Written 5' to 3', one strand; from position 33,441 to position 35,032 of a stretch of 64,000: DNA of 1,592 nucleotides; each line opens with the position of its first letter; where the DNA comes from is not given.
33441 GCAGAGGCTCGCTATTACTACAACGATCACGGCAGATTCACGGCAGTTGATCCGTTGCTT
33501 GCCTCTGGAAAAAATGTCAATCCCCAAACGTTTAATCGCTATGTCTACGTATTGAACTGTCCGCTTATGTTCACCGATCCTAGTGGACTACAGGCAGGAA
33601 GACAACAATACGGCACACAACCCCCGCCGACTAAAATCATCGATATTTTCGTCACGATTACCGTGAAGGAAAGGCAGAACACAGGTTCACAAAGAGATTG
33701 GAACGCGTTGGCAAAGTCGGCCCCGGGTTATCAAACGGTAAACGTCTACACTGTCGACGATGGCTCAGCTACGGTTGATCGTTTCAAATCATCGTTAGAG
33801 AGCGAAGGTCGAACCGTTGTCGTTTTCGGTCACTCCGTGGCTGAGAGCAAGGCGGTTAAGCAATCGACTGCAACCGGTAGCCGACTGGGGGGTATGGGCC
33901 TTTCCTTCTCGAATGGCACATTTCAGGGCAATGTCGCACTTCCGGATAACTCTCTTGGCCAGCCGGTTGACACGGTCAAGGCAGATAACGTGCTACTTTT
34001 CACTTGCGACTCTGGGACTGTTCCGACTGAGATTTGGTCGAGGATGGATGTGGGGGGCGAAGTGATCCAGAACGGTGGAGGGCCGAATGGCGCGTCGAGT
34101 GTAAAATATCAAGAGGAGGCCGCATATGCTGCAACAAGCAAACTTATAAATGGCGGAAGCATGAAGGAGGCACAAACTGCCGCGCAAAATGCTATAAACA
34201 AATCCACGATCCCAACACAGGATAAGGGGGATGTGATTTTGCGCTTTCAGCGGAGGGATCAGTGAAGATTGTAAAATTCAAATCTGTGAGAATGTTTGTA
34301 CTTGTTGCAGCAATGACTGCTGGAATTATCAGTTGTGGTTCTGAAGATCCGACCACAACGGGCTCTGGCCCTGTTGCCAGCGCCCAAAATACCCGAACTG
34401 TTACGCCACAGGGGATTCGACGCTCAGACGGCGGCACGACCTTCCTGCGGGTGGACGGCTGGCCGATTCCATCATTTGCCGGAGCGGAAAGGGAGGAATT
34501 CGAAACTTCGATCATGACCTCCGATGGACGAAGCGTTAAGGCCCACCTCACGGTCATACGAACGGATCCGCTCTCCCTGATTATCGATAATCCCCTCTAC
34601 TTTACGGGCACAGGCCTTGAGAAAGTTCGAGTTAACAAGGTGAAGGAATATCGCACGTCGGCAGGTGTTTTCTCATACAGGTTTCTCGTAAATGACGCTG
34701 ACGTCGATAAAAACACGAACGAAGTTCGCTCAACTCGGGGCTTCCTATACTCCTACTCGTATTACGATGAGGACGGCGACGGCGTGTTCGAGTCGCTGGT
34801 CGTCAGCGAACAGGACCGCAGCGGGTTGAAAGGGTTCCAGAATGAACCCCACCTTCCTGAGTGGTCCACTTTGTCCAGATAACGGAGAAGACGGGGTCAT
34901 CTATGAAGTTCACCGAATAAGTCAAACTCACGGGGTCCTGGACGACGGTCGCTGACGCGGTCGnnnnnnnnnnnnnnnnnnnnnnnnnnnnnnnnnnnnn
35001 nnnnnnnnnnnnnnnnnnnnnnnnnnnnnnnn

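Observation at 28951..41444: Rhs polymorphic-toxin array: one full-length rhs followed by three orphan toxin/immunity cassettes with four unrelated C-terminal tails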

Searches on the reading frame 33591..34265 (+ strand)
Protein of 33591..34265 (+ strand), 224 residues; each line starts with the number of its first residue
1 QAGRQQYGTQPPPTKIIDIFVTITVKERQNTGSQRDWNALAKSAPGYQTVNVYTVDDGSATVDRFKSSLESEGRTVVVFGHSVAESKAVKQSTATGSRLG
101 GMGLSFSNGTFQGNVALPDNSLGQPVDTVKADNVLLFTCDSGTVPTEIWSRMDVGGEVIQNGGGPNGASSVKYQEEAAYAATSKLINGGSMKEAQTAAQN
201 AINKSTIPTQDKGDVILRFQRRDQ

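Call 13: search_protein_families(library=pfam, proteins=[window:33591-34265:+], max_evalue=5)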
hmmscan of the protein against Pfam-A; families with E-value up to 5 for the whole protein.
window:33591-34265:+ (224 aa): 0 families
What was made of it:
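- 33591..34265 (+): Tail 1 (224 aa): member of a small uncatalogued Rhs C-terminal toxin family with an invariant His81/Cys139 pair and a predicted caspase-like fold. No Pfam hit for the window copy (call 13).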

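Call 25: search_solved_structures(query=window:33591-34265:+, max_evalue=5)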
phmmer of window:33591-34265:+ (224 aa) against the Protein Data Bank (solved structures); distinct sequences matched with E-value up to 5: 1.
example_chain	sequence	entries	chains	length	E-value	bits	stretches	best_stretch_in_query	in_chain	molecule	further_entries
3q3u_A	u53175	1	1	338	0.64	12.9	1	59-149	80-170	Lignin peroxidase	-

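Call 28: find_homologous_proteins(query=window:33591-34265:+, max_evalue=0.001)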
Query window:33591-34265:+ (224 aa): 2 proteins with E <= 0.001 among 205 candidates.
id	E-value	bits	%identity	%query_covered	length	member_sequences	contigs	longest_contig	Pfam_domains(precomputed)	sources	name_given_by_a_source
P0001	4.2e-101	355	76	100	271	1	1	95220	-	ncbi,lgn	-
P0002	1.6e-87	311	67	100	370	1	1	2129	-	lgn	-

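Call 36: predict_structure(alignment_id=A1)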
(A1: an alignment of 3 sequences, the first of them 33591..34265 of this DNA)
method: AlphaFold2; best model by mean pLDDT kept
length: 224 residues; sequences in the alignment: 3
mean_pLDDT: 39.3   pTM: 0.29
mean pLDDT of the five models: 39.3, 35.6, 33.5, 33.3, 32.5
residues with pLDDT >= 90: 0; 70-90: 0; 50-70: 24; < 50: 200
segments of 3 or more residues with pLDDT < 50: 1-62, 73-191, 210-224
pLDDT, mean of each block of 10 residues (from residue 1): 25 32 33 30 29 37 52 47 44 43 39 42 38 39 33 33 41 46 46 52 51 40 28
secondary structure, 60 per line:
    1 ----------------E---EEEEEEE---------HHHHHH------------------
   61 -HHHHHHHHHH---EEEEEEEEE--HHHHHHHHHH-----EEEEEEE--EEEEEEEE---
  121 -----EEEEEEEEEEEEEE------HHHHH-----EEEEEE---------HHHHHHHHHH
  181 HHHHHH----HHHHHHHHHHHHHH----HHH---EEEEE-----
elements in order: E21-27 H37-42 H62-71 E75-83 H86-95 E101-107 E110-117 E126-139 H146-150 E156-161 H171-186 H191-204 E215-219
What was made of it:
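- Tried and rejected: With a 3-sequence alignment it failed (pLDDT 39, call 36).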

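Call 37: search_protein_representatives(alignment_id=A1)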
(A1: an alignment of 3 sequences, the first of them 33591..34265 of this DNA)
Query: 3 sequences, 225 profile positions. Proteins with E-value up to 0.001 (for the whole library): 41; up to 1e-10: 18; up to 1e-30: 4. The best 41 are listed.
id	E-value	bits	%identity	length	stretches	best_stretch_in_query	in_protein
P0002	3.6e-132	455.0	-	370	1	1-225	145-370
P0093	1.3e-48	181.7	-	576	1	16-218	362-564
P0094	3.2e-40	154.3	-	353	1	13-218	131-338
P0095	9.3e-34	133.1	-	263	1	3-209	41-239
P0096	9.0e-27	110.2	-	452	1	15-204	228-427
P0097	2.6e-21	92.4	-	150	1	88-207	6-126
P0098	2.6e-20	89.1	-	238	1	12-219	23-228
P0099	5.1e-20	88.2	-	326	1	12-217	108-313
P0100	3.8e-18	82.0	-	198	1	59-211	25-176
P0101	8.3e-18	80.9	-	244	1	12-220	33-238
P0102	5.4e-15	71.7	-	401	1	15-205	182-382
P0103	8.2e-14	67.9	-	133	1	101-207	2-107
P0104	4.7e-13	65.4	-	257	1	1-205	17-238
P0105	6.1e-13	65.0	-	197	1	50-217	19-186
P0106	1.3e-12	64.0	-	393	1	15-217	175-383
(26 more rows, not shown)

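Call 42: search_protein_families(library=pfam, alignment_id=A2, max_evalue=1)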
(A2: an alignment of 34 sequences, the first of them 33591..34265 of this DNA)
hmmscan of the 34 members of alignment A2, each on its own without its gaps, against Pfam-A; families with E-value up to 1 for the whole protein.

A. member 1, window:33591-34265:+ (224 aa): 0 families

B. families by the number of members that match (of 34 scanned): 24 families
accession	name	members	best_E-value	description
PF12770.12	CHAT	2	0.0015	CHAT domain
PF20157.4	Maf_flag10_N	2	0.18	Glycosyltransferase Maf N-terminal domain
PF00781.29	DAGK_cat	1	0.0063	Diacylglycerol kinase catalytic domain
PF10921.13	DUF2710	1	0.0068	Protein of unknown function (DUF2710)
PF02867.20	Ribonuc_red_lgC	1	0.039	Ribonucleotide reductase, barrel domain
PF21190.3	Bbp16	1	0.048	Bbp16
PF14386.11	DUF4417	1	0.051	Domain of unknown function (DUF4417)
PF09456.16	RcsC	1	0.063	RcsC Alpha-Beta-Loop (ABL)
PF01523.21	PmbA_TldD_1st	1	0.078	PmbA/TldA metallopeptidase domain 1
PF01551.29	Peptidase_M23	1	0.079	Peptidase family M23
PF06515.16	BDV_P10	1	0.097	Borna disease virus P10 protein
PF20855.2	VP1_protrusion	1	0.12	CPV Capsid shell protein VP1, small protrusion domain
PF11590.13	DNAPolymera_Pol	1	0.13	DNA polymerase catalytic subunit Pol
PF25760.1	Phage_RB18_ORF43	1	0.16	Phage RB18 ORF43.1 protein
PF09301.15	DUF1970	1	0.16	Domain of unknown function (DUF1970)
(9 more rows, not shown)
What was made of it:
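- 33591..34265 (+): Weak CHAT hits in 2 of 34 members (call 42).
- On Caspase-like (clan CD) peptidase / Tox-Caspase: CHAT hits appear in 2 of 34 members at E = 0.0015 (call 42).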

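Call 46: find_encoding_contigs(protein=P0001, flank=10000, max_places=3)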
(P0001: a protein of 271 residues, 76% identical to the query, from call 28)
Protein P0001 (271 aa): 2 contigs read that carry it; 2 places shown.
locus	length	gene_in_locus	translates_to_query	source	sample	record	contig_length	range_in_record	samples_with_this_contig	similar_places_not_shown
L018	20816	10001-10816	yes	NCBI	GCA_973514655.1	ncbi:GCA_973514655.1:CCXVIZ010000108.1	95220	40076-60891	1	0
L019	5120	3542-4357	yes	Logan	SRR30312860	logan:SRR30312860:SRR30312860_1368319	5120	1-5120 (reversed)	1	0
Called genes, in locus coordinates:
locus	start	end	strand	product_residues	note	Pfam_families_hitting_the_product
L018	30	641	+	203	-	PF02085:Cytochrom_CIII (weak), PF14522:Cytochrome_C7 (weak), PF22113:Mtrc-MtrF_II-IV_dom (weak), PF14522:Cytochrome_C7, PF14537:Cytochrom_c3_2 (weak)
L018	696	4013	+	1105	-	PF12838:Fer4_7 (weak), PF13237:Fer4_10 (faint), PF13247:Fer4_11 (faint)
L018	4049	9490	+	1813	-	PF05593:RHS_repeat (weak), PF25023:TEN_YD-shell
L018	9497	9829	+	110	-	-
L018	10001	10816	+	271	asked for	-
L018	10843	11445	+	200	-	-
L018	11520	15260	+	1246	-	PF05593:RHS_repeat (faint), PF25023:TEN_YD-shell (faint)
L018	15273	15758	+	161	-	-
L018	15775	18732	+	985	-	PF05593:RHS_repeat, PF25023:TEN_YD-shell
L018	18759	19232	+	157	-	-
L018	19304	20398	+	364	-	-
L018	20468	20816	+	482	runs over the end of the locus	PF03916:NrfD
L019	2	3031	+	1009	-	?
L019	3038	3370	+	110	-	-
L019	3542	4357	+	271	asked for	-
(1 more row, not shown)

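Call 48: predict_structure(alignment_id=A2)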
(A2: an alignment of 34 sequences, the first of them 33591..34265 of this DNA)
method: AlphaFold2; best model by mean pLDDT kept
length: 224 residues; sequences in the alignment: 34
mean_pLDDT: 92.9   pTM: 0.89
mean pLDDT of the five models: 92.9, 92.5, 91.9, 91.8, 91.7
residues with pLDDT >= 90: 192; 70-90: 21; 50-70: 6; < 50: 5
segments of 3 or more residues with pLDDT < 50: 1-4
pLDDT, mean of each block of 10 residues (from residue 1): 52 89 97 97 95 98 97 98 93 92 96 91 93 97 95 97 90 97 98 98 92 94 85
secondary structure, 60 per line:
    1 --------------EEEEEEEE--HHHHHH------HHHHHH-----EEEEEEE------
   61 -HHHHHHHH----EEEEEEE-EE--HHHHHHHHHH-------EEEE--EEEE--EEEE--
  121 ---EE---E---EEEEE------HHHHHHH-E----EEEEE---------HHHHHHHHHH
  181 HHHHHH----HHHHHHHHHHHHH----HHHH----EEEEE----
elements in order: E15-22 H25-30 H37-42 E48-54 H62-69 E74-80 H86-95 E103-106 E109-112 E115-118 E133-137 H144-150 E157-161 H171-186 H191-203 H208-211 E216-220
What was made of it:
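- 33591..34265 (+): AF2 pLDDT 92.9 (call 48).
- On Caspase-like (clan CD) peptidase / Tox-Caspase: They sit just after strands 74-80 and 133-137 of the pLDDT 92.9 model (call 48).
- Tried and rejected: The 34-sequence alignment fixed this (call 48).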

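Call 51: fold_search(model_id=the predicted structure, library=pdb)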
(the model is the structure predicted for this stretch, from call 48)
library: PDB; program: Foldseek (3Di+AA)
matches with E <= 10: 901; with E <= 0.001: 1
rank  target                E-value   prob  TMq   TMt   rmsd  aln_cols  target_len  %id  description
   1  8v4x_F                7.3e-04  0.96  0.40  0.28   9.3       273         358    8  Structure of MALT1 in complex with an allosteric inhibitor (released 2024-05-01)
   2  8v4x_A                2.0e-03  0.95  0.42  0.29   7.2       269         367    8  Structure of MALT1 in complex with an allosteric inhibitor (released 2024-05-01)
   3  7pav_A                2.3e-03  0.92  0.39  0.27   9.0       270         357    8  MALT1 in complex with compound 1 (released 2021-11-17)
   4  8v4x_D                2.5e-03  0.93  0.41  0.28   8.1       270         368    9  Structure of MALT1 in complex with an allosteric inhibitor (released 2024-05-01)
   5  7pav_B                3.8e-03  0.90  0.39  0.27   9.1       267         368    9  MALT1 in complex with compound 1 (released 2021-11-17)
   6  4ps1_D                5.4e-03  0.96  0.44  0.43   9.2       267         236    8  Caspase-8 specific unnatural amino acid peptides (released 2015-01-21)
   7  3v4l_A                6.5e-03  0.84  0.40  0.27   8.1       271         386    8  Mouse MALT1(caspase-IG3 domains) in complex with a irreversible peptidic inhibitor (released 2012-03-14)
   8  7ak0_B                1.1e-02  0.85  0.40  0.27   9.1       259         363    9  Human MALT1(329-729) in complex with a chromane urea containing inhibitor (released 2020-12-09)
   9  1i4e_B                1.1e-02  0.85  0.41  0.38  10.0       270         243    7  CRYSTAL STRUCTURE OF THE CASPASE-8/P35 COMPLEX (released 2001-03-28)
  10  6h4a                  1.1e-02  0.82  0.39  0.27   8.2       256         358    9  Human MALT1(329-728) in complex with MLT-748 (released 2019-02-13)
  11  3v55                  1.5e-02  0.80  0.39  0.27   8.0       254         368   10  Human MALT1 (334-719) in its ligand free form (released 2012-03-14)
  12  3s8e_E                1.7e-02  0.85  0.42  0.43   7.2       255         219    8  Phosphorylation regulates assembly of the caspase-6 substrate-binding groove (released 2012-04-11)
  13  5zwa_A                2.0e-02  0.47  0.32  0.29  13.5       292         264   10  Crystal structure of Pyridoxal kinase (PdxK) from Salmonella typhimurium in complex with ADP, PL-linked to Lys233 via  (released 2019-05-29)
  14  4ps1_C                2.8e-02  0.82  0.44  0.42   9.1       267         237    8  Caspase-8 specific unnatural amino acid peptides (released 2015-01-21)
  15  6xeq_B                3.6e-02  0.23  0.21  0.17  12.0       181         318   13  Crystal structure of the tetrameric 6-phosphogluconate dehydrogenase from Gluconobacter oxidans (released 2020-12-02)
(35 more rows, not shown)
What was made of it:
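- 33591..34265 (+): Foldseek top hits are MALT1 and caspase-8/-6, E = 7e-4, TM about 0.4 (call 51).
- On Caspase-like (clan CD) peptidase / Tox-Caspase: Foldseek top hits are MALT1 and caspase-8/-6, but with E = 7e-4 and TM 0.40-0.44 (call 51).
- The caspase-fold match is weak in TM terms (0.40-0.44) (call 51).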

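Call 71: search_solved_structures(query=A2, max_evalue=10)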
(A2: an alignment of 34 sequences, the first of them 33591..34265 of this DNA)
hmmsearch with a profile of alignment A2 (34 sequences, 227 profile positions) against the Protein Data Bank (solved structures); distinct sequences matched with E-value up to 10: 0.
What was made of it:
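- On Caspase-like (clan CD) peptidase / Tox-Caspase: There is no Pfam hit for the window copy and no PDB sequence hit (calls 13, 71).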

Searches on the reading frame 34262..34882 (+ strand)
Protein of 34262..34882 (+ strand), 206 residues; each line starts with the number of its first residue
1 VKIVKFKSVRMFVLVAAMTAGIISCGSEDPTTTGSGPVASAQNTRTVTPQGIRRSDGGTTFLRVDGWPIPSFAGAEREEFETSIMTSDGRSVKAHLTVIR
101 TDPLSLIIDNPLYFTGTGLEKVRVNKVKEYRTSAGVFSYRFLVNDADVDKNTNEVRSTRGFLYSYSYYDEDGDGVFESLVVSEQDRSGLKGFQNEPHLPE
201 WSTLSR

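Call 4: search_protein_families(library=pfam, proteins=[window:34262-34882:+], max_evalue=0.01)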
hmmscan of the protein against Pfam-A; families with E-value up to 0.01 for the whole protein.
window:34262-34882:+ (206 aa): 0 families

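Call 5: search_protein_families(library=ncbifam, proteins=[window:34262-34882:+], max_evalue=0.01)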
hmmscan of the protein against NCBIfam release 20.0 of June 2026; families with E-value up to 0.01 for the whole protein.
window:34262-34882:+ (206 aa): 0 families
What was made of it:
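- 34262..34882 (+): Immunity candidate 1 (206 aa from GTG 34262, or 196 aa from 34292): lipoprotein-type signal with lipobox IISC. No Pfam or NCBIfam hit (calls 4, 5).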

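Call 13: search_protein_families(library=pfam, proteins=[window:34262-34882:+], max_evalue=5)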
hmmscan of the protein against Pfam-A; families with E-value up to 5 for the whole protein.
window:34262-34882:+ (206 aa): 1 family
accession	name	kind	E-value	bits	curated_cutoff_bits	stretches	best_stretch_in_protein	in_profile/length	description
PF24745.1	DUF7693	-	0.26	11.9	27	1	45-107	22-85/99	Domain of unknown function (DUF7693)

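Call 17: find_encoding_contigs(protein=window:34292-34882:+, flank=10000, max_places=10)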
Protein window:34292-34882:+ (196 aa): 8 contigs read that carry it; 8 places shown.
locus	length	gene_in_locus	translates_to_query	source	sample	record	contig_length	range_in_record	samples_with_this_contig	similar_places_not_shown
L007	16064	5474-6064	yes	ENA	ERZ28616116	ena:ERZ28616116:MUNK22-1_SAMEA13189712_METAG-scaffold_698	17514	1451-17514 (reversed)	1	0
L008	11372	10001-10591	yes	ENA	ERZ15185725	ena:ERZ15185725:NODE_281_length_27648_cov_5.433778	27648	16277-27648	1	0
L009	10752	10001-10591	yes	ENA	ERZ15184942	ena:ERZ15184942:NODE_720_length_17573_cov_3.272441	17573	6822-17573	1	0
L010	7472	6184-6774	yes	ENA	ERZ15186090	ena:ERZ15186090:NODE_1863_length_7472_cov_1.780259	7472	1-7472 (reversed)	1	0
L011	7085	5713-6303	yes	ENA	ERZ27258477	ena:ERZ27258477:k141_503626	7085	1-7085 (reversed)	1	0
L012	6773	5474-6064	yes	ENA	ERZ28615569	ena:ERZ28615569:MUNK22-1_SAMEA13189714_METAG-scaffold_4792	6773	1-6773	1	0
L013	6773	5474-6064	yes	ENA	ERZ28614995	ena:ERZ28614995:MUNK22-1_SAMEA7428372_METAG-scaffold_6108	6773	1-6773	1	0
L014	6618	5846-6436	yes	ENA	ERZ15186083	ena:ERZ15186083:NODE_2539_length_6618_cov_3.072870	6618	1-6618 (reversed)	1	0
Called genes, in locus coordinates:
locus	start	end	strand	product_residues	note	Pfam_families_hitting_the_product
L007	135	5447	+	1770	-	PF05593:RHS_repeat (faint)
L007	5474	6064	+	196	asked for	-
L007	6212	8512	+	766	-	PF05593:RHS_repeat (weak), PF25023:TEN_YD-shell (weak)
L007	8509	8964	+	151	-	PF03544:TonB_C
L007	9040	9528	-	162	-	-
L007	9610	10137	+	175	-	-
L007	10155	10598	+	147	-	-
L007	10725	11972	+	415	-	PF15649:Tox-REase-7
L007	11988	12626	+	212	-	PF13646:HEAT_2 (weak)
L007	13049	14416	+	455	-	PF00291:PALP, PF00571:CBS (weak)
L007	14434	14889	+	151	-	-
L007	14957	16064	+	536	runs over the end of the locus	PF16697:Yop-YscD_cpl, PF00498:FHA, PF17957:Big_7 (weak)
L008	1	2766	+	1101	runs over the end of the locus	PF15902:Sortilin-Vps10 (faint), PF25852:DUF6242_C (faint), PF01839:FG-GAP (faint), PF13517:FG-GAP_3 (weak)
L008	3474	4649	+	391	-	PF01839:FG-GAP (faint), PF13517:FG-GAP_3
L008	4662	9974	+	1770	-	PF05593:RHS_repeat (faint)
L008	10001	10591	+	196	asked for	-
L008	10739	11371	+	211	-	?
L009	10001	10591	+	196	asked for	-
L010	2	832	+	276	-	?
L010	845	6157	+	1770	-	PF05593:RHS_repeat (faint)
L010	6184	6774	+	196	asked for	-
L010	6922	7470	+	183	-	?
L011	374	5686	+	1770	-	PF05593:RHS_repeat (faint)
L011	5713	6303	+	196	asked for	-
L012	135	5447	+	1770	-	PF05593:RHS_repeat (faint)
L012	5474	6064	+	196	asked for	-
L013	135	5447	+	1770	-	PF05593:RHS_repeat (faint)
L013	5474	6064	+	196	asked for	-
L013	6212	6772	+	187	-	?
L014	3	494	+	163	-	?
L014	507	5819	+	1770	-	PF05593:RHS_repeat (faint)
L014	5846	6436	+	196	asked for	-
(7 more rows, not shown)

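Call 76: search_protein_families(library=pfam, proteins=[L008:3474-4649:+, L008:4662-6800:+], max_evalue=0.001)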
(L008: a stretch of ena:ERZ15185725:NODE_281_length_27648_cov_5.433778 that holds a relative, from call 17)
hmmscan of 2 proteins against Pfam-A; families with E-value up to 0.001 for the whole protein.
L008:3474-4649:+ (391 aa): 3 families
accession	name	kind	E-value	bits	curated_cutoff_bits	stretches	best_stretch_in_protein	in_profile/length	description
PF13517.12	FG-GAP_3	-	8.4e-24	84.4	26.9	4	199-255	1-59/61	FG-GAP-like repeat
PF01839.29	FG-GAP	-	1.5e-16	60.3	22.1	2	195-215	5-25/37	FG-GAP repeat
PF12256.14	TcdB_toxin_midN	-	0.00094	19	24.8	0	245-268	33-55/181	Insecticide toxin TcdB middle/N-terminal region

L008:4662-6800:+ (713 aa): 1 family
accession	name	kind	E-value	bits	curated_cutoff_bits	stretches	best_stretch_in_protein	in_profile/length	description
PF05593.20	RHS_repeat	-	0.00015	22.5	22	0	680-702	14-36/38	RHS Repeat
